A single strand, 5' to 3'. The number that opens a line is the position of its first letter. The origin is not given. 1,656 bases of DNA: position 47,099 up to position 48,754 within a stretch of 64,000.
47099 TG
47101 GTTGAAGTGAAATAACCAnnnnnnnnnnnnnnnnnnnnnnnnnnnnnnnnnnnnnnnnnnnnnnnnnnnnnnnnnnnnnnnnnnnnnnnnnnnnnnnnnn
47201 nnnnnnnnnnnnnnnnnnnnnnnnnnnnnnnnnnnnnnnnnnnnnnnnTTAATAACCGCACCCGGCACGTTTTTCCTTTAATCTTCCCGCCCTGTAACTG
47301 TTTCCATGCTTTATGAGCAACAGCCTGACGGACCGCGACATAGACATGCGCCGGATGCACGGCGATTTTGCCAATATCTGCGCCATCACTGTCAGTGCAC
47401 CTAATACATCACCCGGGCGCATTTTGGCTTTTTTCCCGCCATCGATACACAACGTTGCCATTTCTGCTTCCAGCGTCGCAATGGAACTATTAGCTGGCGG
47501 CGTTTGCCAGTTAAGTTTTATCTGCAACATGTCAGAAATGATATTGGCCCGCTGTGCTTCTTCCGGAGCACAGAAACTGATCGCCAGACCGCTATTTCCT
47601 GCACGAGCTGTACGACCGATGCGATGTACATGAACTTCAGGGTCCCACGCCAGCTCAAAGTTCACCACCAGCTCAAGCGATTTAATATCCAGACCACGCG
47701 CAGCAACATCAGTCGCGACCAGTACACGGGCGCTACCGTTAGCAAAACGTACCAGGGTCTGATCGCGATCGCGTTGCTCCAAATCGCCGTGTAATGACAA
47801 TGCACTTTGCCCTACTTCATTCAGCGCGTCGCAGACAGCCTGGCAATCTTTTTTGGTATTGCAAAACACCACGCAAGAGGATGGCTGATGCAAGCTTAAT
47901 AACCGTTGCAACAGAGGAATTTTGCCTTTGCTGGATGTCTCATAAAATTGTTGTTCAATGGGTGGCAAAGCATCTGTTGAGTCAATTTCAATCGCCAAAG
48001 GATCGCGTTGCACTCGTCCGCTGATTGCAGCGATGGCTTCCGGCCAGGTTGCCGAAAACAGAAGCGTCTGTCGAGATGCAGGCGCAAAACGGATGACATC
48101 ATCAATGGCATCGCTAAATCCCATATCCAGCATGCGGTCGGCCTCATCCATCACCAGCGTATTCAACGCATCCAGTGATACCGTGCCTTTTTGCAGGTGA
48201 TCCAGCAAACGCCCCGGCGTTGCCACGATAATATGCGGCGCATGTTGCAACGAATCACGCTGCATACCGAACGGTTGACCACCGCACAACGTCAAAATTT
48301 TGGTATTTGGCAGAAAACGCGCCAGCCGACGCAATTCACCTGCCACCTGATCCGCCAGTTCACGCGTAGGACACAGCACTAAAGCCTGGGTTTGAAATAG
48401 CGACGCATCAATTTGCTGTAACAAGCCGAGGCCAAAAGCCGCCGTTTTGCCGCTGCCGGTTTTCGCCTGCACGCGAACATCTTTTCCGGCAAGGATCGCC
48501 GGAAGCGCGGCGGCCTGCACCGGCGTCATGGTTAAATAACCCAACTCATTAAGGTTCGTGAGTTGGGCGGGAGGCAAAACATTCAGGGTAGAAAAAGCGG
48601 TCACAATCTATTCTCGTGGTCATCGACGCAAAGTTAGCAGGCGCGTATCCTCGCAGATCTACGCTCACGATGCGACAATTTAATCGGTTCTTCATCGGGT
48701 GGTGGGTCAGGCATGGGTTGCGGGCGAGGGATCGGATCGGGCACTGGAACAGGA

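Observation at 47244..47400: dbpA carries a 3' frameshift that replaces the C-terminal RNA-binding region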

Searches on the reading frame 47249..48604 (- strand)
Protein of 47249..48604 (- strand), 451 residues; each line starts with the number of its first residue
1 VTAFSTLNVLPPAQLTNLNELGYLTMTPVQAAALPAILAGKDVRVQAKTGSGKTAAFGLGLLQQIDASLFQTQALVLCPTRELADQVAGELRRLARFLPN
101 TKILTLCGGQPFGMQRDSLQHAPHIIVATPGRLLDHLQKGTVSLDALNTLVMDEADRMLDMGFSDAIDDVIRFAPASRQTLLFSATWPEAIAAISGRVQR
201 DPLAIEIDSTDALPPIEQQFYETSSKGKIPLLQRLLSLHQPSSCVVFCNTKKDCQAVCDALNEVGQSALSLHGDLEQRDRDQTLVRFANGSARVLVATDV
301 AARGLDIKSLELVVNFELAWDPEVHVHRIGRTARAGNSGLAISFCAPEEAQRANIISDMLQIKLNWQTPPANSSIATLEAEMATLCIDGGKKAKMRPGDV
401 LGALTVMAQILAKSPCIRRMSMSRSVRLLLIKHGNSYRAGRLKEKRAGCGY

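Call 10: find_encoding_contigs(protein=window:47249-48604:-, flank=3000, max_places=10)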
Protein window:47249-48604:- (451 aa): 9 contigs read that carry it; 4 places shown.
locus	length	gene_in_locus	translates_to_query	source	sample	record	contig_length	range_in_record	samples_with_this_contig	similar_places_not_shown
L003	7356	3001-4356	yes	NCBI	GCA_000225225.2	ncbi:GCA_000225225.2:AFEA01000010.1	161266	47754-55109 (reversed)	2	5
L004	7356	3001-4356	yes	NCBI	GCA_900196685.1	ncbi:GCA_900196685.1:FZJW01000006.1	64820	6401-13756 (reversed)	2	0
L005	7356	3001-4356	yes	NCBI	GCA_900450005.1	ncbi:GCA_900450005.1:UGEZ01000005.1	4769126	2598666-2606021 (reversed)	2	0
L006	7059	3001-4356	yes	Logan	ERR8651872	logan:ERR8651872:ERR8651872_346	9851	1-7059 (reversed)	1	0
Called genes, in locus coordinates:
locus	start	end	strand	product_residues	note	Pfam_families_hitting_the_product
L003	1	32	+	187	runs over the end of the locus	PF01713:Smr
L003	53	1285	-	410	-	PF13188:PAS_8 (faint), PF08448:PAS_4, PF13426:PAS_9 (weak), PF00990:GGDEF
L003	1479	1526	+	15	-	-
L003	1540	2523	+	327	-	PF01544:CorA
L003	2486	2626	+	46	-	-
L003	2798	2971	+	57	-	-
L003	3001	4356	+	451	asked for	PF00270:DEAD, PF04851:ResIII, PF00271:Helicase_C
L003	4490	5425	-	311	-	PF01171:ATP_bind_3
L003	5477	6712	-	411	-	PF12167:Arm-DNA-bind_2, PF00589:Phage_integrase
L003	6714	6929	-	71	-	PF06806:DUF1233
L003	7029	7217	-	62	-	PF06688:DUF1187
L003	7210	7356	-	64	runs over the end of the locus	PF14354:Lar_restr_allev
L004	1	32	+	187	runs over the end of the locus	PF01713:Smr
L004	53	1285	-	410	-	PF13188:PAS_8 (faint), PF08448:PAS_4, PF13426:PAS_9 (weak), PF00990:GGDEF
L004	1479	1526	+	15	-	-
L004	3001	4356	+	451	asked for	PF00270:DEAD, PF04851:ResIII, PF00271:Helicase_C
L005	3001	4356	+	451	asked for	PF00270:DEAD, PF04851:ResIII, PF00271:Helicase_C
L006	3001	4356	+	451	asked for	PF00270:DEAD, PF04851:ResIII, PF00271:Helicase_C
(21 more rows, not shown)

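Call 14: list_cluster_members(proteins=[window:47249-48604:-])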
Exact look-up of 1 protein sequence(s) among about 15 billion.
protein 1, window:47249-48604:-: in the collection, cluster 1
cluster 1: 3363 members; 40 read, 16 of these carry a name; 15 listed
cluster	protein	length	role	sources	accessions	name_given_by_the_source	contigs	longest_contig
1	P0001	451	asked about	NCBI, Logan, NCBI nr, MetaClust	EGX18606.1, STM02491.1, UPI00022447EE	ATP-independent RNA helicase dbpA [Escherichia coli STEC_S1191] | status=active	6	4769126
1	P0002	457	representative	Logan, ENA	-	-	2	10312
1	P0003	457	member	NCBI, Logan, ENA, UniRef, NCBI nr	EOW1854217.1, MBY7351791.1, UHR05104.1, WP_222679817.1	ATP-dependent RNA helicase DbpA [Escherichia coli] | ATP-dependent RNA helicase DbpA n=1 Tax=Escherichia TaxID=561 RepID=UPI001C9B1D42 | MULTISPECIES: ATP-dependent RNA helicase DbpA [Escherichia]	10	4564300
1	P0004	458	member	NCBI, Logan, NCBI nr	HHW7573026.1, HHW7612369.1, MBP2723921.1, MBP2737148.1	ATP-dependent RNA helicase DbpA [Escherichia coli]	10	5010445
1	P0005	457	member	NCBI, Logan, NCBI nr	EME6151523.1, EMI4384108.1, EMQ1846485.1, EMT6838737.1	ATP-dependent RNA helicase DbpA [Escherichia coli]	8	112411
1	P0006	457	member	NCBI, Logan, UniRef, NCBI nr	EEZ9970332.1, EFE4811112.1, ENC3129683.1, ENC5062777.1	ATP-dependent RNA helicase DbpA [Escherichia coli] | ATP-dependent RNA helicase DbpA n=1 Tax=Escherichia coli TaxID=562 RepID=UPI0017C4A526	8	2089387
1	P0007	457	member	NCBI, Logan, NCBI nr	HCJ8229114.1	TPA: ATP-dependent RNA helicase DbpA [Escherichia coli] | ATP-dependent RNA helicase DbpA [Escherichia coli]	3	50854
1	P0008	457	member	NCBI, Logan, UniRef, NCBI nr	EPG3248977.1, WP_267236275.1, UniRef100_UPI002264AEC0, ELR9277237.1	ATP-dependent RNA helicase DbpA [Escherichia coli] | ATP-dependent RNA helicase DbpA n=1 Tax=Escherichia coli TaxID=562 RepID=UPI002264AEC0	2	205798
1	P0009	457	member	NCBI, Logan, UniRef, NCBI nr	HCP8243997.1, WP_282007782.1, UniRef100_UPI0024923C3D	TPA: ATP-dependent RNA helicase DbpA [Escherichia coli] | ATP-dependent RNA helicase DbpA n=1 Tax=Escherichia coli TaxID=562 RepID=UPI0024923C3D | ATP-dependent RNA helicase DbpA [Escherichia coli]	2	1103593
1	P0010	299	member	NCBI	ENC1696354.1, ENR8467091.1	DEAD/DEAH box helicase, partial [Escherichia coli]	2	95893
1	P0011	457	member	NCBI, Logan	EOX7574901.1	ATP-dependent RNA helicase DbpA [Escherichia coli]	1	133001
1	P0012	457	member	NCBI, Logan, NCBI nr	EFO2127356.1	ATP-dependent RNA helicase DbpA [Escherichia coli O100]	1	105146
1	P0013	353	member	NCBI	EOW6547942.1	ATP-dependent RNA helicase DbpA, partial [Escherichia coli]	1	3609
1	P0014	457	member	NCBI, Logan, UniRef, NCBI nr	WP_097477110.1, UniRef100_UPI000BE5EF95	ATP-dependent RNA helicase DbpA [Escherichia coli] | ATP-dependent RNA helicase DbpA n=1 Tax=Escherichia coli TaxID=562 RepID=UPI000BE5EF95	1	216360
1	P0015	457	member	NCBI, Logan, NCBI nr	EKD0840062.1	ATP-dependent RNA helicase DbpA [Escherichia coli]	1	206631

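Call 17: search_protein_families(library=pfam, proteins=[window:47249-48604:-], max_evalue=0.01)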
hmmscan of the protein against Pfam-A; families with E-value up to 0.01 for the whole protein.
window:47249-48604:- (451 aa): 5 families
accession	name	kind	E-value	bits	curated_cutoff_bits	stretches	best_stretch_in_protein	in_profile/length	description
PF00270.35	DEAD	-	3.7e-50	170.4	26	1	27-192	1-165/167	DEAD/DEAH box helicase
PF00271.37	Helicase_C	-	6.2e-31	107.3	23.5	1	228-336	2-110/110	Helicase conserved C-terminal domain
PF04851.21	ResIII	-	1.9e-08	34.8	22.5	1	25-187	3-162/164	Type III restriction enzyme, res subunit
PF22590.2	Cas3-like_C_2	-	5.8e-05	23.8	27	1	242-334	3-103/106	CRISPR-associated nuclease/helicase Cas3, C-terminal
PF03880.21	DbpA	-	0.00048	20.5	25.6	1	384-409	1-26/72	DbpA RNA binding domain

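Call 48: predict_structure(protein=window:47249-48604:-)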
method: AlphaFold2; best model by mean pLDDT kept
length: 451 residues; sequences in the alignment: 1
mean_pLDDT: 33.9   pTM: 0.23
mean pLDDT of the five models: 33.9, 31.1, 28.7, 28.5, 28.1
residues with pLDDT >= 90: 0; 70-90: 0; 50-70: 0; < 50: 451
segments of 3 or more residues with pLDDT < 50: 1-451
pLDDT, mean of each block of 10 residues (from residue 1): 23 33 31 35 33 30 30 40 47 44 41 34 37 38 36 33 34 29 27 27 23 26 30 34 39 47 40 38 38 38 31 26 30 28 34 30 28 33 29 35 43 38 36 37 34 35
secondary structure, 60 per line:
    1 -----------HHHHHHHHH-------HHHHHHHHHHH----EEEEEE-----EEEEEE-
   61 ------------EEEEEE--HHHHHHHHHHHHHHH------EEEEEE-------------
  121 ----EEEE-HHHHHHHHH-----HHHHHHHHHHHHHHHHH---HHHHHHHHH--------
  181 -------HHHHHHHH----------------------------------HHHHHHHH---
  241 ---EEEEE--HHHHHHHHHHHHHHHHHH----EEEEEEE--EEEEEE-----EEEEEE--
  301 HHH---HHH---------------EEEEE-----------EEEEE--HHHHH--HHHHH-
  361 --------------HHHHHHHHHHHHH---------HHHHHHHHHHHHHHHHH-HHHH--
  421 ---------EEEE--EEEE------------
elements in order: H12-20 H28-38 E43-48 E54-59 E73-78 H81-95 E102-107 E125-128 H130-138 H144-160 H164-172 H188-195 H230-237 E244-248 H251-268 E273-279 E282-287 E293-298 E325-329 E341-345 H348-352 H355-359 H375-387 H397-413 H415-418 E430-433 E436-439
